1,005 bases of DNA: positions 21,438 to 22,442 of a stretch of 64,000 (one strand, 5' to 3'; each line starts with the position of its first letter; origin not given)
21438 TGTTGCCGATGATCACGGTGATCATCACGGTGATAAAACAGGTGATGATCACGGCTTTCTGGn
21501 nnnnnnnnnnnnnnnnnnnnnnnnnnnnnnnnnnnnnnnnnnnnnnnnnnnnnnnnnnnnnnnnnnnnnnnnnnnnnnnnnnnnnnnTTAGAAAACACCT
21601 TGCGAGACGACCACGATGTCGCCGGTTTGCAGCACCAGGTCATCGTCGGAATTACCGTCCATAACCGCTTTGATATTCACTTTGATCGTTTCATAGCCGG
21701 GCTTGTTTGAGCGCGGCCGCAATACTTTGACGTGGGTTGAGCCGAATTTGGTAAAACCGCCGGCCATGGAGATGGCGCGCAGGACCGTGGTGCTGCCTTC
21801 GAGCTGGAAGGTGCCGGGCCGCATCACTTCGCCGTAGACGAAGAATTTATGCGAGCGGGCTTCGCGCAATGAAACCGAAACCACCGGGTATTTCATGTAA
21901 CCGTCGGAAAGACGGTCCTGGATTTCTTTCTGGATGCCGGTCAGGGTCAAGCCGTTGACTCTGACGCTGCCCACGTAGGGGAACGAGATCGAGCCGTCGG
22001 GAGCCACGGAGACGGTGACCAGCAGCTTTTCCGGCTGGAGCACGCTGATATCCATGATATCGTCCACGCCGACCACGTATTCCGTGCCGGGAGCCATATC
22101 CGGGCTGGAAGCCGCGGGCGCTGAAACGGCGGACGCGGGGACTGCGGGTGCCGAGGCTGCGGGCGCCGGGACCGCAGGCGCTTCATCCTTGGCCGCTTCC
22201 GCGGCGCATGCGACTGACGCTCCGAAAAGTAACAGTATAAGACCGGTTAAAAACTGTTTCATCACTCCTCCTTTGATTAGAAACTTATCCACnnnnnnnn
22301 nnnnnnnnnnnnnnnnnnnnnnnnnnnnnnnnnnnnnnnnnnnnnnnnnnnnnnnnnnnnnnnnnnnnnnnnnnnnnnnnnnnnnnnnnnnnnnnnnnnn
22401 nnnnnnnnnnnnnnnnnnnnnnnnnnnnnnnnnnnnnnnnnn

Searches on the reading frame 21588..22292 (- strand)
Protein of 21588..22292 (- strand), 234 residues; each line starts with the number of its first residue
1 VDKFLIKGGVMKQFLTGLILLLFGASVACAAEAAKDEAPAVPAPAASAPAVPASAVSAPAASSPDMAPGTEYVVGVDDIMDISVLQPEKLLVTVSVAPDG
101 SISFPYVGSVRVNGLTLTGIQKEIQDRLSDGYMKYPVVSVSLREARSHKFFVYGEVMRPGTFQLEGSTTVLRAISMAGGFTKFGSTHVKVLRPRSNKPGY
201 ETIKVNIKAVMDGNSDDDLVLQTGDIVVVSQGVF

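Call 3: search_protein_families(library=pfam, proteins=[window:21588-22292:-], max_evalue=0.01)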
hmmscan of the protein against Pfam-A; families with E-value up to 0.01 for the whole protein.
window:21588-22292:- (234 aa): 3 families
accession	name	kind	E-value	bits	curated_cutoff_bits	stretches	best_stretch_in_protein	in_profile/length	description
PF02563.21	Poly_export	-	2.4e-18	66.5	28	1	68-142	3-76/77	Polysaccharide biosynthesis/export protein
PF10531.15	SLBB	-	2.2e-10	40.7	27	1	149-192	1-45/55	SLBB domain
PF22461.2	SLBB_2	-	6.7e-10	39.4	27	1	149-229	2-79/79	SLBB domain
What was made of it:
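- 21588..22262 (-): Downstream neighbour: Wza-type polysaccharide export protein. Its ATG is at 22262, 30 nt after the RHH stop, and it has its own AGGAGG. PF02563 and SLBB domains (call 3).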

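Call 4: search_protein_families(library=ncbifam, proteins=[window:21588-22292:-], max_evalue=0.01)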
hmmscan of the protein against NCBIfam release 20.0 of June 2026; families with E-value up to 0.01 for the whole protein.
window:21588-22292:- (234 aa): 5 families
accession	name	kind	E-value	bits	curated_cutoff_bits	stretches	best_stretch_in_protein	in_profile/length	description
TIGR03027.2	pepcterm_export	equivalog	9.8e-30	103.5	180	1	71-234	2-169/169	XrtA/PEP-CTERM system exopolysaccharide export protein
TIGR03028.1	EpsE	equivalog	4.1e-29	101.6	262.65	1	71-231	1-161/239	polysaccharide export protein EpsE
NF041843.1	EpsY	equivalog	1.3e-23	83.3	320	1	67-229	48-210/211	exopolysaccharide export protein EpsY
NF011658.0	PRK15078.1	subfamily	2.5e-19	69.3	333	1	95-230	119-250/380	polysaccharide export protein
NF011722.0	PRK15175.1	equivalog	0.0024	16.8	456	1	96-171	107-180/355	Vi polysaccharide ABC transporter protein VexA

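Call 27: find_related_loci(query=window:21591-22262:-, collection=metagenome_contigs, flank=4000)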
Query window:21591-22262:- (224 aa) in metagenome_contigs; peptide patterns used: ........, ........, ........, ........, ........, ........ (x = any residue, [..] = any of these).
298 stretches matched a pattern; 106 encode a relative of the query (tblastn E <= 1e-3); the best 80 are kept; 80 distinct loci.
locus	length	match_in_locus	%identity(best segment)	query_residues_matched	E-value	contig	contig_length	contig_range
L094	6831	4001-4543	67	44-224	2e-81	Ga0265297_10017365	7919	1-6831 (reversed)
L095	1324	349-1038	56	5-224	1e-83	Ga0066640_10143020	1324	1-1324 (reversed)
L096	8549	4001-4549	64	43-224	4e-78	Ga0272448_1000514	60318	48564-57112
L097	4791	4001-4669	57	1-224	2e-77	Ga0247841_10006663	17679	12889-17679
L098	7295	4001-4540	64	46-224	5e-77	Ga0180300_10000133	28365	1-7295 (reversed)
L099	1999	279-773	71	61-224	1e-79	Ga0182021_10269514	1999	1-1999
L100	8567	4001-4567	62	40-224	2e-75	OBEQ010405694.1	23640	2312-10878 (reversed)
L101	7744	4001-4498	71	60-224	6e-75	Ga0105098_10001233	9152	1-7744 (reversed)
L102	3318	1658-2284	53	1-224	3e-75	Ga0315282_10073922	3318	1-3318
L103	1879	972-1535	60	35-224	9e-78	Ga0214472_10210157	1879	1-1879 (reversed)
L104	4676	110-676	62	40-224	2e-74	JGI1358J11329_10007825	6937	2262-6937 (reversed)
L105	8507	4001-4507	70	57-224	9e-74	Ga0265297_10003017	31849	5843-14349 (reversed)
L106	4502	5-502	67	60-224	1e-73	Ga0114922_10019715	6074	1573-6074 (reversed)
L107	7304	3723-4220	67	60-224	3e-73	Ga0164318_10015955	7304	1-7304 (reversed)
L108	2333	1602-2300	51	1-224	1e-74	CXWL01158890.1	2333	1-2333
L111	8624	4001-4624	54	9-224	2e-72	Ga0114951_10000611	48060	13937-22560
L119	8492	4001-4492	68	62-224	1e-70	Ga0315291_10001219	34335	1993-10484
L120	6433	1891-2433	60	46-224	2e-70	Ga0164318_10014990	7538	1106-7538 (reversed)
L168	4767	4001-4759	48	58-224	2e-41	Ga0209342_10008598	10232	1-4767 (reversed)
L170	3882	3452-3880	50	1-145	2e-40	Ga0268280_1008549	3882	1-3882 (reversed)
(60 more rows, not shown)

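Call 66: search_protein_families(library=pfam, proteins=[L097:2850-3965:+, L094:4634-5191:+, L107:4457-4831:+, L119:4553-4933:+, L120:2618-3637:+, L170:891-1457:+, L170:1444-2148:+, L170:2236-3354:+, L111:4646-5665:+, L168:2060-2953:-], max_evalue=0.001)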
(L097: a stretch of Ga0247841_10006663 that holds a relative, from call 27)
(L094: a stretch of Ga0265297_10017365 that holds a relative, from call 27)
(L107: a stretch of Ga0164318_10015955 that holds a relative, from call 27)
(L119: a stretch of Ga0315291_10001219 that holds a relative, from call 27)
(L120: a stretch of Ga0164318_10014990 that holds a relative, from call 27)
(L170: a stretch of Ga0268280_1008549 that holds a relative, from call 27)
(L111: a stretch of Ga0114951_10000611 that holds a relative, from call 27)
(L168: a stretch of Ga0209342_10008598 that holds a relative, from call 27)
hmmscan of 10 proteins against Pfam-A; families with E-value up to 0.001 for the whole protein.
L097:2850-3965:+ (371 aa): 3 families
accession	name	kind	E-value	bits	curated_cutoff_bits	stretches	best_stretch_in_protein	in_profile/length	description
PF13776.11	DUF4172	-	3.3e-27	95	25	1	3-84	1-82/82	Domain of unknown function (DUF4172)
PF02661.23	Fic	-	3.7e-14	53.8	24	1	112-222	1-93/93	Fic/DOC family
PF22168.2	DIP2311-like_C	-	0.00016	22.3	27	1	321-366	18-62/63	Transcriptional regulator DIP2311-like, C-terminal domain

L094:4634-5191:+ (185 aa): 4 families
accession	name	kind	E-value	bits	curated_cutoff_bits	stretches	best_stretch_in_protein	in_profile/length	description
PF06414.18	Zeta_toxin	-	4.8e-09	36.4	22.3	1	3-153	15-188/199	Zeta toxin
PF13671.12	AAA_33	-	6.1e-07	30.3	27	1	7-125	2-132/143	AAA domain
PF13173.12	AAA_14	-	2.3e-05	24.8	27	0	4-39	2-42/129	AAA domain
PF00005.33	ABC_tran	-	0.00063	20.8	25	0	5-37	12-42/137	ABC transporter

L107:4457-4831:+ (124 aa): 1 family
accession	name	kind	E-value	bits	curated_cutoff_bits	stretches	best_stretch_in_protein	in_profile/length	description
PF13366.12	PDDEXK_3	-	1.1e-34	119.7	22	1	9-120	3-116/117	PD-(D/E)XK nuclease superfamily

L119:4553-4933:+ (126 aa): 2 families
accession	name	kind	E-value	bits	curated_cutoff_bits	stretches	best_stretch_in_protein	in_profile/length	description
PF05635.17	23S_rRNA_IVP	-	2.2e-36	124.8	33.8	1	9-109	1-104/106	23S rRNA-intervening sequence protein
PF22296.2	bAvd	-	2.4e-06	28.4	40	1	11-115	1-106/107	bAvd-like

L120:2618-3637:+ (339 aa): 2 families
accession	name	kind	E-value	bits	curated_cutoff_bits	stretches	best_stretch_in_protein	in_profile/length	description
PF06250.17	YhcG_C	-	1e-61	207.8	32.5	1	175-327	3-157/157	YhcG PDDEXK nuclease domain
PF17761.7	DUF1016_N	-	3.5e-48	163.6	32.8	1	16-152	1-137/137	DUF1016 N-terminal domain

L170:891-1457:+ (188 aa): 1 family
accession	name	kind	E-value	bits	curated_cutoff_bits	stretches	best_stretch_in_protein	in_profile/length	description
PF13338.12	AbiEi_4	-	0.00041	20.8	25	0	5-56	2-47/49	Transcriptional regulator, AbiEi antitoxin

L170:1444-2148:+ (234 aa): 1 family
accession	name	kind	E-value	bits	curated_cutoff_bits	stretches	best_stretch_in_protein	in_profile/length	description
PF08843.17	AbiEii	-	1.7e-20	74.5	22.5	1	17-178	3-191/238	Nucleotidyl transferase AbiEii toxin, Type IV TA system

L170:2236-3354:+ (372 aa): 2 families
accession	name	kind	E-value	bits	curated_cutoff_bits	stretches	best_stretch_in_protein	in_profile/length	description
PF13776.11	DUF4172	-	5.5e-31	107.1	25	1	7-88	1-82/82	Domain of unknown function (DUF4172)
PF02661.23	Fic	-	8.9e-17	62.2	24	1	117-228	1-93/93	Fic/DOC family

L111:4646-5665:+ (339 aa): 1 family
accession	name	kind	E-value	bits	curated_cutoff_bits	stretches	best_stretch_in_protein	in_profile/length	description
PF01522.26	Polysacc_deac_1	-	7.4e-23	81.3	23.1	1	87-290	3-121/124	Polysaccharide deacetylase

L168:2060-2953:- (297 aa): 1 family
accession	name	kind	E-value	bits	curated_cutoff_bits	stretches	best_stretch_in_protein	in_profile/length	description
PF05598.16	DUF772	-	4.3e-19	68.7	23.1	1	43-111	1-73/74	Transposase domain (DUF772)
